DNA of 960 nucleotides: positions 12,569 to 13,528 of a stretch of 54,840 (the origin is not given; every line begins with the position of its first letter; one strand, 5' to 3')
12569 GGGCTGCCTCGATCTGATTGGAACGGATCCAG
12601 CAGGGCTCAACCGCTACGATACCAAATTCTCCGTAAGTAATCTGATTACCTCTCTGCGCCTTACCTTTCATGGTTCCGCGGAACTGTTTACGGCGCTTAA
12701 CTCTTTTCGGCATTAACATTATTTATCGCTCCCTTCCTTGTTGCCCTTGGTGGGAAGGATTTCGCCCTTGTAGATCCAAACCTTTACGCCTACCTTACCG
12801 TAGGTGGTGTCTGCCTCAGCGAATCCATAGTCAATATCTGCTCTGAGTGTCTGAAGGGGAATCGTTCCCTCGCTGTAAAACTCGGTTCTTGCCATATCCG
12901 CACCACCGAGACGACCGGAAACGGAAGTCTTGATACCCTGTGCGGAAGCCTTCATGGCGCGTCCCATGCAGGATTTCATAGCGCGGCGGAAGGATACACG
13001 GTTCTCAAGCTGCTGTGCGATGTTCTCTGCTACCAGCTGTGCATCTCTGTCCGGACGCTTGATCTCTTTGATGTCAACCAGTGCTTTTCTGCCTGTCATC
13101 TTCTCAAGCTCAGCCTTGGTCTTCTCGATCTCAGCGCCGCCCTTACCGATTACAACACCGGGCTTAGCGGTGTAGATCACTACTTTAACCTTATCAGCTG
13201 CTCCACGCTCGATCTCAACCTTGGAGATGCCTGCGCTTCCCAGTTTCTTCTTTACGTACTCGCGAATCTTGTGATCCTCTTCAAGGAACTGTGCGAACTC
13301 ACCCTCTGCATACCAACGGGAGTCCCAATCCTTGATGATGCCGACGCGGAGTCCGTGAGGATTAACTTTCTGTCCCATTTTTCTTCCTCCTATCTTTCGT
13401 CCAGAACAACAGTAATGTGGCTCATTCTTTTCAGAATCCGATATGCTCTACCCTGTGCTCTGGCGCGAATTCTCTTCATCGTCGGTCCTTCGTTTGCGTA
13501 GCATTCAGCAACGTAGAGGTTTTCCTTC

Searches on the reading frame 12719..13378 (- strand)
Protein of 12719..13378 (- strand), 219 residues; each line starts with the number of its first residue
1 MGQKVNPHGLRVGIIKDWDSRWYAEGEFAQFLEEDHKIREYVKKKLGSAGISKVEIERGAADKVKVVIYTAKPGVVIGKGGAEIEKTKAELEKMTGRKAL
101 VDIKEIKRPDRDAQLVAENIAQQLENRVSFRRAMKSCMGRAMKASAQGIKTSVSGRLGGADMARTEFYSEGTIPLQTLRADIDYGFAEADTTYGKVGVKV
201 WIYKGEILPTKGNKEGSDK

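Call 48: search_protein_families(library=pfam, proteins=[window:12719-13378:-], max_evalue=0.001)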
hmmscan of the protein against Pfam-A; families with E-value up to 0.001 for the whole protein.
window:12719-13378:- (219 aa): 3 families
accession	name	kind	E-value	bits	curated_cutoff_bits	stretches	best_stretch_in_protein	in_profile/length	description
PF00189.25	Ribosomal_S3_C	-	3.9e-38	130.3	34.1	1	120-202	1-83/83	Ribosomal protein S3, C-terminal domain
PF07650.23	KH_2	-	1.9e-19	69.7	22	1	37-111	1-78/78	KH domain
PF05316.17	VAR1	-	0.00058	20.4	33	1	129-202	119-192/195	Mitochondrial ribosomal protein (VAR1)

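Call 84: list_cluster_members(proteins=[window:12719-13378:-, window:25312-26280:-, window:33305-34672:-])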
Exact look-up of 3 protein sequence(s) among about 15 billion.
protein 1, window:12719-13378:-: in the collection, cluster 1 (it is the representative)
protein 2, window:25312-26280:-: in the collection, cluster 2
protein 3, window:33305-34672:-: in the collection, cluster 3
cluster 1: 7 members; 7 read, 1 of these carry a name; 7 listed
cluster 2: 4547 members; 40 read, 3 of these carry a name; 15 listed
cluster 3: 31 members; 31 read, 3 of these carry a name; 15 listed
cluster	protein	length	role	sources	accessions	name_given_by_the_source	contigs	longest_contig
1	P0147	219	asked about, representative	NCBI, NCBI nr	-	-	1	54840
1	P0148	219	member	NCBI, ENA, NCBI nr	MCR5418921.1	MAG: 30S ribosomal protein S3 [Lachnospiraceae bacterium] | 30S ribosomal protein S3 [Lachnospiraceae bacterium]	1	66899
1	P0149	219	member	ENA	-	-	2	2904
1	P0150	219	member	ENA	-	-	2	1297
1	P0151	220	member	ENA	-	-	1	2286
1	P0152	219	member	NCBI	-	-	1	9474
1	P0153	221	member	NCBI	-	-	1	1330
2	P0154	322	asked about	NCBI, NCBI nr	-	-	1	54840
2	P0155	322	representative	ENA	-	-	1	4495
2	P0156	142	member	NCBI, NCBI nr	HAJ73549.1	MAG TPA: fructose-bisphosphate aldolase, partial [Lachnospiraceae bacterium] | fructose-bisphosphate aldolase [Lachnospiraceae bacterium]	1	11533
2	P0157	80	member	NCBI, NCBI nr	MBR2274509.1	MAG: class II fructose-bisphosphate aldolase, partial [Lachnospiraceae bacterium] | class II fructose-bisphosphate aldolase [Lachnospiraceae bacterium]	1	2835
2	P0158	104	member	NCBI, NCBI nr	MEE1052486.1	MAG: class II fructose-bisphosphate aldolase, partial [Lachnospiraceae bacterium] | class II fructose-bisphosphate aldolase [Lachnospiraceae bacterium]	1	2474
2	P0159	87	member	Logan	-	-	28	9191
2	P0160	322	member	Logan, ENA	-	-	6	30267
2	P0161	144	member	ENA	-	-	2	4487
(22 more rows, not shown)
